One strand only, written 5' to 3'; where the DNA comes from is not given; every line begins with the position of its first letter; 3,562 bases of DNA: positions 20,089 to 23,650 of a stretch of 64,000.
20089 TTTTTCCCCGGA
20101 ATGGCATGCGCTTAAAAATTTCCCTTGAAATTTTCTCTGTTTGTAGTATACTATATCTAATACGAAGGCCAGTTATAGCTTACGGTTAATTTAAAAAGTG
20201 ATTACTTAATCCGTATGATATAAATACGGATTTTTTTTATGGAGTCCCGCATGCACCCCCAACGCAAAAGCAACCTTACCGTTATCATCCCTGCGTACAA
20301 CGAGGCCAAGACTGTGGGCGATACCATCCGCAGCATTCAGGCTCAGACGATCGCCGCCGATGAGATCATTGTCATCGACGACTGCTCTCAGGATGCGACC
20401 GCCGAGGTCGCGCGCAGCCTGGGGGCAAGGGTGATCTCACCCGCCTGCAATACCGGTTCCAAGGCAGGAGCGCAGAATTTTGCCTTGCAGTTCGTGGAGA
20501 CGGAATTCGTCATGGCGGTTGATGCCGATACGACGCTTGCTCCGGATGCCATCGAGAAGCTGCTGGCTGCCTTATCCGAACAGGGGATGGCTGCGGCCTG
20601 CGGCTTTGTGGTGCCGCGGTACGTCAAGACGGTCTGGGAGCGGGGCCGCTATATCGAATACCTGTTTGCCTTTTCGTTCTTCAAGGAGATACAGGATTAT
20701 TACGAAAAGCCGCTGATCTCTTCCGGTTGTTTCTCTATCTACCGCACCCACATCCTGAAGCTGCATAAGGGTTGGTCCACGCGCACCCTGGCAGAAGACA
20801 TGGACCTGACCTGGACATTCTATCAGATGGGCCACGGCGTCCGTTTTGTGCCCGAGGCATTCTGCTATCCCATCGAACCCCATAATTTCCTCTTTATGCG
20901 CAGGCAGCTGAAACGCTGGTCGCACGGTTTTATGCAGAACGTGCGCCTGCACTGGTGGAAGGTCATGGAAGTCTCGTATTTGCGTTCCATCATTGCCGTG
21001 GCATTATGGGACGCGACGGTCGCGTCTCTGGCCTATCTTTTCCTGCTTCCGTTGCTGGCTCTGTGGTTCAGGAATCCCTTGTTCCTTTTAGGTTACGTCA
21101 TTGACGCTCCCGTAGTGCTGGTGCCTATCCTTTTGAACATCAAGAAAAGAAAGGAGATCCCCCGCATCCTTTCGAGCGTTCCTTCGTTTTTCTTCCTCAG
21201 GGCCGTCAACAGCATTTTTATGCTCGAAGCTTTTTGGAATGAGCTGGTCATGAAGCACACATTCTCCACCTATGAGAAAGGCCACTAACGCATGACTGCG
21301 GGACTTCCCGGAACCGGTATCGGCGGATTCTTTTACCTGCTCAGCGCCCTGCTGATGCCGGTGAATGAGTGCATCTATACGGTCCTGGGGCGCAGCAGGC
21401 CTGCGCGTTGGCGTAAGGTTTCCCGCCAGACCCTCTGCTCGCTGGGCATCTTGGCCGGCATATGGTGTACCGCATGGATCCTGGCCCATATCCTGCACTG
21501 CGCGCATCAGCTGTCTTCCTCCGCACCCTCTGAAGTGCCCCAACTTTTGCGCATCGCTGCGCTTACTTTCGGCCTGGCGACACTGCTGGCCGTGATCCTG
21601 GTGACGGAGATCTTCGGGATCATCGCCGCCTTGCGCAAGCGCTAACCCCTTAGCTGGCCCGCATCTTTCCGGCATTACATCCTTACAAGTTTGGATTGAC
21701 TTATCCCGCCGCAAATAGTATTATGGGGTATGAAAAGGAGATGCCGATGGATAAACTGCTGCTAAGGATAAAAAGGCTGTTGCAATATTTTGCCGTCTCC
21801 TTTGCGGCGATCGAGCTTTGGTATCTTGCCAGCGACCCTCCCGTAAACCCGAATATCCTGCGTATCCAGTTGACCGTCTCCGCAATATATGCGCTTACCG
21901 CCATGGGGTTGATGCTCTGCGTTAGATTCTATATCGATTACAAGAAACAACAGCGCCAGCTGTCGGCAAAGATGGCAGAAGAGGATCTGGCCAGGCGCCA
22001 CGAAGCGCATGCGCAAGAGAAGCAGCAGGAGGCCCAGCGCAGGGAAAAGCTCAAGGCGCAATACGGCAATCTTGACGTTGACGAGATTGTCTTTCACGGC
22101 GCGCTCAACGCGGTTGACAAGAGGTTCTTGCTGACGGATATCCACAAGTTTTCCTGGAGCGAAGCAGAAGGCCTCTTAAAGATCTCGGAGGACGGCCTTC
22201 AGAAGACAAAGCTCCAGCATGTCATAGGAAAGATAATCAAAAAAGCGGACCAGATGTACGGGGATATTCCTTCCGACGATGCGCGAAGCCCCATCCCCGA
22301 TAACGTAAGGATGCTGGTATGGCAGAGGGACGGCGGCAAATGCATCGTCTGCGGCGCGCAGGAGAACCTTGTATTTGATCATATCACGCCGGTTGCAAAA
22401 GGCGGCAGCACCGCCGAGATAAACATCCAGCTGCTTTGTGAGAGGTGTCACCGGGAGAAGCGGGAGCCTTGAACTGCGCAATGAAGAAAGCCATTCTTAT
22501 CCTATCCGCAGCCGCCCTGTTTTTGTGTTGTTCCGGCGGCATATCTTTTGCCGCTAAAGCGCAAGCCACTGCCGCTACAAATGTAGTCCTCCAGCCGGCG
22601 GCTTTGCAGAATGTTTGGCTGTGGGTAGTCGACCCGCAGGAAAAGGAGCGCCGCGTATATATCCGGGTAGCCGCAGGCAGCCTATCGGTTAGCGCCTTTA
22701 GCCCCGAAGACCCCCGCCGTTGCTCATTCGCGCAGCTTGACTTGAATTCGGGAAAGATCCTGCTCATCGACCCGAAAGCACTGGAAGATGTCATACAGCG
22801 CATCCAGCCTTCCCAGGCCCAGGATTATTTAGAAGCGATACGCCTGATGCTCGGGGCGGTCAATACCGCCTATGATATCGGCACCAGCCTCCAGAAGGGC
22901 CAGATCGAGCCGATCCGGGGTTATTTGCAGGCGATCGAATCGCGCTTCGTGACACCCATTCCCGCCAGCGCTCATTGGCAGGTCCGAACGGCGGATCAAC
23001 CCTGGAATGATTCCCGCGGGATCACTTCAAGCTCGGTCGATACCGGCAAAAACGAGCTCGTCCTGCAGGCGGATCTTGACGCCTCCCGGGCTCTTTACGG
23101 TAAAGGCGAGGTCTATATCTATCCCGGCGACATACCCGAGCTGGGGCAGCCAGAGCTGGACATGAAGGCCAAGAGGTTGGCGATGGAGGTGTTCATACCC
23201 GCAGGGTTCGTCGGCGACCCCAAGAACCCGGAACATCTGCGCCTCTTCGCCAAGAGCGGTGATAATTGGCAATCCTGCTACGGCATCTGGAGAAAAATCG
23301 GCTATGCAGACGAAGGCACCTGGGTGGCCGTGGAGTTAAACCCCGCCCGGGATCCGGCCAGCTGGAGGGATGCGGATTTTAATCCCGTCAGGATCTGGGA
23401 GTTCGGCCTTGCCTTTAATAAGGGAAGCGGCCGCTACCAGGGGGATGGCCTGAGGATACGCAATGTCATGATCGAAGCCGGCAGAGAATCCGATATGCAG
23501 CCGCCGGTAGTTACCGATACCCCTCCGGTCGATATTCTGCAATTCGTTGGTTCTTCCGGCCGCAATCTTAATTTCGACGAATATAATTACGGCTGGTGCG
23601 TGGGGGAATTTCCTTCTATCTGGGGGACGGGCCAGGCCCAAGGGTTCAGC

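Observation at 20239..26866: Synthase-dependent exopolysaccharide-like locus with the TPR scaffold fused to a GT-C membrane domain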

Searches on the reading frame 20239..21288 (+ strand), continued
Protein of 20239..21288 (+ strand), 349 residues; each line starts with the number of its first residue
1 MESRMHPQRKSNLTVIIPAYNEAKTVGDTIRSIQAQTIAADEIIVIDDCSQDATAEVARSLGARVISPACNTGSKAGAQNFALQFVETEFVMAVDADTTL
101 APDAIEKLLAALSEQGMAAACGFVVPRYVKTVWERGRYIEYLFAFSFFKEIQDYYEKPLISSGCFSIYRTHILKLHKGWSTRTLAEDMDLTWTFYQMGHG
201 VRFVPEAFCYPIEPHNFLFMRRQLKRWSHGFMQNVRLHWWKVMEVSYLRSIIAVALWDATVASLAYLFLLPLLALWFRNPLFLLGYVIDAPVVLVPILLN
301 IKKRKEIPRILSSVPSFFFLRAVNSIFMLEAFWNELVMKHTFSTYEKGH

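Call 52: search_protein_families(library=pfam, proteins=[L030:9022-10944:+, L024:1392-3227:+, L048:9037-9948:+, L023:5328-6059:+], max_evalue=1)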
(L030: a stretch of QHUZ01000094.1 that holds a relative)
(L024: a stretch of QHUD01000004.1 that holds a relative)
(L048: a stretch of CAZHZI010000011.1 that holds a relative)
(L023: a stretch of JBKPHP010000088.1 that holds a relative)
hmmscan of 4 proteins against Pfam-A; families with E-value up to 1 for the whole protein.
L030:9022-10944:+ (640 aa): 18 families
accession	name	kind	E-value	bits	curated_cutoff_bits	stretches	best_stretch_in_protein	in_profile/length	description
PF13428.12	TPR_14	-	8.1e-19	66.7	23.5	4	260-301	2-43/44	Tetratricopeptide repeat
PF13432.12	TPR_16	-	4.4e-17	62.6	32.7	3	162-225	1-65/65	Tetratricopeptide repeat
PF07719.23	TPR_2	-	1.3e-15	56.6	27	3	227-257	3-33/34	Tetratricopeptide repeat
PF14559.12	TPR_19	-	1.7e-14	54.3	25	4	204-258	4-58/68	Tetratricopeptide repeat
PF13431.12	TPR_17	-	5.8e-12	45.3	24.4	2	282-312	2-32/34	Tetratricopeptide repeat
PF00515.34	TPR_1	-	1.1e-08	34.9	27.8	1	227-257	3-33/34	Tetratricopeptide repeat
PF23914.1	TPR_CcmH_CycH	-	3.7e-08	33.8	42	2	283-327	40-84/158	Cytochrome c-type biogenesis protein H TPR domain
PF13414.12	TPR_11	-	2e-07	31.1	26.8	2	232-261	1-30/42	TPR repeat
PF13371.12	TPR_9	-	1.7e-06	28.4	35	2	235-294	5-64/73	Tetratricopeptide repeat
PF13181.12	TPR_8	-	1.7e-06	28.1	25.7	1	228-257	4-33/34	Tetratricopeptide repeat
PF03704.23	BTAD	-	3.6e-05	24.6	22.1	2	260-321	63-124/146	Bacterial transcriptional activator domain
PF13176.12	TPR_7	-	6.2e-05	23.2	27.9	1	230-261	4-35/36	Tetratricopeptide repeat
PF24575.1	TPR_Slam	-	0.00018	22.3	35.2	0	264-313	52-101/104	Surface lipoprotein assembly modifier, N-terminal TPR repeats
PF22890.2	TPR_EMC2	-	0.0016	19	27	1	238-329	31-120/145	EMC2 TPR-like repeat domain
PF13424.12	TPR_12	-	0.0027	18.3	30.1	1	229-286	7-72/77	Tetratricopeptide repeat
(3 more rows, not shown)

L024:1392-3227:+ (611 aa): 13 families
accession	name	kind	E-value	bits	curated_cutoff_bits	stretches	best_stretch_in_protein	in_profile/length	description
PF13432.12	TPR_16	-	1.8e-13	51.1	32.7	3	234-296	2-64/65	Tetratricopeptide repeat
PF13428.12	TPR_14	-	4.3e-12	45.9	23.5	4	264-305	2-43/44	Tetratricopeptide repeat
PF14559.12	TPR_19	-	1.5e-11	44.9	25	3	243-304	5-65/68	Tetratricopeptide repeat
PF07719.23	TPR_2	-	5.5e-07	29.7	27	1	231-261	3-33/34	Tetratricopeptide repeat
PF13431.12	TPR_17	-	8.5e-06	26.1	24.4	1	217-249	1-33/34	Tetratricopeptide repeat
PF24575.1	TPR_Slam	-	0.0001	23.1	35.2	1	269-307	53-91/104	Surface lipoprotein assembly modifier, N-terminal TPR repeats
PF23914.1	TPR_CcmH_CycH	-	0.001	19.4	42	1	219-307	40-131/158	Cytochrome c-type biogenesis protein H TPR domain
PF13414.12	TPR_11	-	0.003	17.7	26.8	0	236-260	1-25/42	TPR repeat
PF13176.12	TPR_7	-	0.0037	17.7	27.9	1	234-264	4-34/36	Tetratricopeptide repeat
PF13371.12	TPR_9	-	0.0099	16.3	35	1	237-300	3-66/73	Tetratricopeptide repeat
PF14561.12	TPR_20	-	0.031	15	25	1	279-310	4-35/90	Tetratricopeptide repeat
PF13424.12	TPR_12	-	0.049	14.3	30.1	1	233-266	7-44/77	Tetratricopeptide repeat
PF13181.12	TPR_8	-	0.062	13.9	25.7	0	232-260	4-32/34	Tetratricopeptide repeat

L048:9037-9948:+ (303 aa): 0 families

L023:5328-6059:+ (243 aa): 4 families
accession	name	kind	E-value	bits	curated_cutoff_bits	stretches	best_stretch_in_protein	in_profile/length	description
PF25592.1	DUF7937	-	0.058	12.7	31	1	8-114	242-345/402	Domain of unknown function (DUF7937)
PF17197.9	DUF5134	-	0.06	13.8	29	1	5-112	27-125/152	Domain of unknown function (DUF5134)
PF07331.16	TctB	-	0.22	12.1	29.1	0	47-113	3-50/137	Tripartite tricarboxylate transporter TctB family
PF05656.20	DUF805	-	0.3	12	25.7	1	31-111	4-69/111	Protein of unknown function (DUF805)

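Call 61: search_protein_families(library=pfam, alignment_id=A6, max_evalue=0.0001)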
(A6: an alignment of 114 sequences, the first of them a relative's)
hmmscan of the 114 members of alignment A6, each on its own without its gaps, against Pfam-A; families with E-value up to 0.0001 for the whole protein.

A. member 1, L006:3582-4745:+ (388 aa): 2 families
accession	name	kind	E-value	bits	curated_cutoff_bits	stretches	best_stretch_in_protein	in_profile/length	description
PF00817.25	IMS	-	1.3e-53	181.3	23.2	1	9-159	1-148/148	impB/mucB/samB family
PF11799.13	IMS_C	-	2.5e-28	99.1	20.7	1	246-352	2-107/109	impB/mucB/samB family C-terminal domain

B. families by the number of members that match (of 114 scanned): 157 families (the first 25 are shown)
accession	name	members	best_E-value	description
PF00211.25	Guanylate_cyc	4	2.3e-58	Adenylate and Guanylate cyclase catalytic domain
PF00534.26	Glycos_transf_1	2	1.1e-32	Glycosyl transferases group 1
PF13692.12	Glyco_trans_1_4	2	2.1e-29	Glycosyl transferases group 1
PF00355.32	Rieske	2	7.4e-19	Rieske [2Fe-2S] domain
PF13432.12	TPR_16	2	4.8e-15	Tetratricopeptide repeat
PF00903.31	Glyoxalase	2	8.1e-15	Glyoxalase/Bleomycin resistance protein/Dioxygenase superfamily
PF14559.12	TPR_19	2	9.1e-15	Tetratricopeptide repeat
PF13428.12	TPR_14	2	2.9e-14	Tetratricopeptide repeat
PF19301.5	LigXa_C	2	2.8e-13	LigXa C-terminal domain like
PF07719.23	TPR_2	2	5e-11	Tetratricopeptide repeat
PF13431.12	TPR_17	2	1.1e-10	Tetratricopeptide repeat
PF23914.1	TPR_CcmH_CycH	2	3.4e-09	Cytochrome c-type biogenesis protein H TPR domain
PF13414.12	TPR_11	2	8.9e-08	TPR repeat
PF13181.12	TPR_8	2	4.9e-07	Tetratricopeptide repeat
PF00012.26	HSP70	1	2e-255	Hsp70 protein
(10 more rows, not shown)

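Call 67: search_protein_families(library=padloc, proteins=[window:20239-21288:+], max_evalue=0.01)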
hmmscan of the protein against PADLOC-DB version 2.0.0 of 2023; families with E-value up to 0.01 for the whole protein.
window:20239-21288:+ (349 aa): 0 families

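Call 68: search_solved_structures(query=L030:9922-10944:+, max_evalue=1)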
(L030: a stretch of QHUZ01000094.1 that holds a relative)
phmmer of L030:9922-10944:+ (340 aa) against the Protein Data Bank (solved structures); distinct sequences matched with E-value up to 1: 0.

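Call 82: find_related_loci(query=A1, collection=viral_contigs, flank=6000)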
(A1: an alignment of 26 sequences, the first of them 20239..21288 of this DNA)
Query A1 (349 aa) in viral_contigs; peptide patterns used: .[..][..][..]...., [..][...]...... (x = any residue, [..] = any of these).
42 stretches matched a pattern; 16 encode a relative of the query (tblastn E <= 1e-3); 16 distinct loci.
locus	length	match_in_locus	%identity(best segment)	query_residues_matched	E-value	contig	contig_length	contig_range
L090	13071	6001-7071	40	2-349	6e-71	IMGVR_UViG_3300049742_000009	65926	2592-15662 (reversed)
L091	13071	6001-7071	40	2-349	6e-71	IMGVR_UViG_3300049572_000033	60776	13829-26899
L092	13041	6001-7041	34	12-349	4e-58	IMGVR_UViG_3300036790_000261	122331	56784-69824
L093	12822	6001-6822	22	13-233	3e-17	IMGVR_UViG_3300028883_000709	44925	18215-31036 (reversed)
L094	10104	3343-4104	21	2-241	2e-10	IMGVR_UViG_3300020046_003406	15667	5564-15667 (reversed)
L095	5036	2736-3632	30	13-132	5e-10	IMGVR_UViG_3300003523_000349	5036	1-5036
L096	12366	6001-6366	28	13-131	5e-9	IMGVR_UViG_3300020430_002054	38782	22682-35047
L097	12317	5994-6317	34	8-108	1e-8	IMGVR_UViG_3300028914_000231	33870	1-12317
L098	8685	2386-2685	29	12-109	4e-8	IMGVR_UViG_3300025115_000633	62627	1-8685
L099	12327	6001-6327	34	10-112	5e-8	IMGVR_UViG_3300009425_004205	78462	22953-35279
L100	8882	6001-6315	30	13-118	9e-8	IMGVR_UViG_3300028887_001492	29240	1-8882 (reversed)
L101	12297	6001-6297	33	8-105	1e-7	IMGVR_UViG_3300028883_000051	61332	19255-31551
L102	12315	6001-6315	34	8-114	1e-6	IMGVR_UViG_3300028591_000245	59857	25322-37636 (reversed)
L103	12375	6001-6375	28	10-140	3e-5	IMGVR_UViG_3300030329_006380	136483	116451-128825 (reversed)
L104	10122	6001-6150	38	11-60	4e-5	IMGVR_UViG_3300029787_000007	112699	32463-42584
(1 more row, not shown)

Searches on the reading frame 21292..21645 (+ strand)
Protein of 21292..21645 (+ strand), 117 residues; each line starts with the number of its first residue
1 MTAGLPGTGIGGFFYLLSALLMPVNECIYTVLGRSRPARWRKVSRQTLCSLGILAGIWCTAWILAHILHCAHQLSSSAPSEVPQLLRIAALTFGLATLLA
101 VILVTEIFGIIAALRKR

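Call 4: search_protein_families(library=pfam, proteins=[window:21292-21645:+], max_evalue=0.01)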
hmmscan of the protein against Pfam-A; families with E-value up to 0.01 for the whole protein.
window:21292-21645:+ (117 aa): 0 families

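Call 5: search_protein_families(library=ncbifam, proteins=[window:21292-21645:+], max_evalue=0.01)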
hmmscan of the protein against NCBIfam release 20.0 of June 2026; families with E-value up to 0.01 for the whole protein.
window:21292-21645:+ (117 aa): 0 families

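Call 67: search_protein_families(library=padloc, proteins=[window:21292-21645:+], max_evalue=0.01)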
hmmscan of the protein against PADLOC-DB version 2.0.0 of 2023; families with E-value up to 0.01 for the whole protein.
window:21292-21645:+ (117 aa): 0 families

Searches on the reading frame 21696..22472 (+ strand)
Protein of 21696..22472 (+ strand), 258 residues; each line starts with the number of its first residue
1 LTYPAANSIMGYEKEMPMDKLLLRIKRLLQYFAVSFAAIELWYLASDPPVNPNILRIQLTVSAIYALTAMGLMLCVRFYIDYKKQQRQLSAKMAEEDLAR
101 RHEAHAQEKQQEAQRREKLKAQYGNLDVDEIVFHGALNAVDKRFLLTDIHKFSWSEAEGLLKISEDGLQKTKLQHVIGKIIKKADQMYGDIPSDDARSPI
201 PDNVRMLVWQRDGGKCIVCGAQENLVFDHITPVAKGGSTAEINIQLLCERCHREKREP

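Call 4: search_protein_families(library=pfam, proteins=[window:21696-22472:+], max_evalue=0.01)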
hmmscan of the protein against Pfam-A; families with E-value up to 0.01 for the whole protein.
window:21696-22472:+ (258 aa): 2 families
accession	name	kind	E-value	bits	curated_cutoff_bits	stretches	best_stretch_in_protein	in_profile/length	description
PF01844.29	HNH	-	1.1e-10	41.9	21.4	1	216-255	1-44/47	HNH endonuclease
PF14279.12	HNH_5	-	5.4e-09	36.3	27.5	1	216-256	1-44/56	HNH endonuclease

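Call 5: search_protein_families(library=ncbifam, proteins=[window:21696-22472:+], max_evalue=0.01)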
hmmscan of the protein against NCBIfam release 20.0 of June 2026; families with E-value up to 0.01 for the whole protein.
window:21696-22472:+ (258 aa): 2 families
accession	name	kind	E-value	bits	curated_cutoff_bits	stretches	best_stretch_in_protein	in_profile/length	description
NF040563.1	guided_IscB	equivalog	6.9e-10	38.5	175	1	203-256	182-236/314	RNA-guided endonuclease IscB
NF049971.1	CRISPR_Cas9d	exception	0.0043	15.7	375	1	207-256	539-594/986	type II CRISPR RNA-guided endonuclease Cas9d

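Call 6: search_protein_families(library=pfam, proteins=[window:21696-22340:+], max_evalue=10)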
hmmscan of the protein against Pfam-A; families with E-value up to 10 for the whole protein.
window:21696-22340:+ (215 aa): 2 families
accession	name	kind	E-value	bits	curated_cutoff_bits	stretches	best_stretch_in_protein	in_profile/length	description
PF15345.11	TMEM51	-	0.014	15.6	25.5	1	60-138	60-138/237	Transmembrane protein 51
PF12685.13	SpoIIIAH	-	0.058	13.8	30.6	1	67-117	6-56/191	SpoIIIAH-like protein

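Call 67: search_protein_families(library=padloc, proteins=[window:21696-22472:+], max_evalue=0.01)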
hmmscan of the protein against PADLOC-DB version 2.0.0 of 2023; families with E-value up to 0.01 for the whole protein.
window:21696-22472:+ (258 aa): 7 families
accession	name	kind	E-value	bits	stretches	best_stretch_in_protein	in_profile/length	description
PDLC03478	REase_II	-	9.1e-05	20.3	1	191-257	87-160/219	Type II restriction enzyme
PDLC00739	Effector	-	0.00082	16.8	0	196-234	4-40/378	Endonuclease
PDLC01997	SAVED1--SAVED_HNH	-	0.0045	14.5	0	197-231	3-35/368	-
PDLC00740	Effector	-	0.006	13.4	0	195-229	11-43/391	Endonuclease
PDLC02598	DrmC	-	0.0077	14.5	0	134-159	4-29/61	DrmC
PDLC03431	REase_II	-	0.0088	13.6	0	225-255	176-206/246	Type II restriction enzyme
PDLC00749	Effector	-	0.0095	13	0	194-220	10-36/395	Endonuclease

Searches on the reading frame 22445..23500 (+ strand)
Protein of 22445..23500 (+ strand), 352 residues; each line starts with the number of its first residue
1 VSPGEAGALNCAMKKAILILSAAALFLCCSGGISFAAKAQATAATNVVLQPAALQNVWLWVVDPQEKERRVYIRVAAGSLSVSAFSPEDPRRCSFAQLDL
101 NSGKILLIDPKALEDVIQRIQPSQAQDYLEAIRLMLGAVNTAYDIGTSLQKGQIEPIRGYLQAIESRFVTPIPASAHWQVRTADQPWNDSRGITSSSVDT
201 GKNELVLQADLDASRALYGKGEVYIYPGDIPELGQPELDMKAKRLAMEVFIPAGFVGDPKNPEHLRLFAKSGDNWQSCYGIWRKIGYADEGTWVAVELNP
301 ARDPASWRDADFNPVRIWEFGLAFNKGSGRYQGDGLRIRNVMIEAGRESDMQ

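Call 6: search_protein_families(library=pfam, proteins=[window:22445-23500:+], max_evalue=10)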
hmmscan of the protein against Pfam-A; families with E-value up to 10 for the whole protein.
window:22445-23500:+ (352 aa): 1 family
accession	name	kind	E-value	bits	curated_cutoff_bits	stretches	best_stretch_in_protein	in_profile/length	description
PF02706.20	Wzz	-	0.061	14.1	25.5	1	14-51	14-51/91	Chain length determinant protein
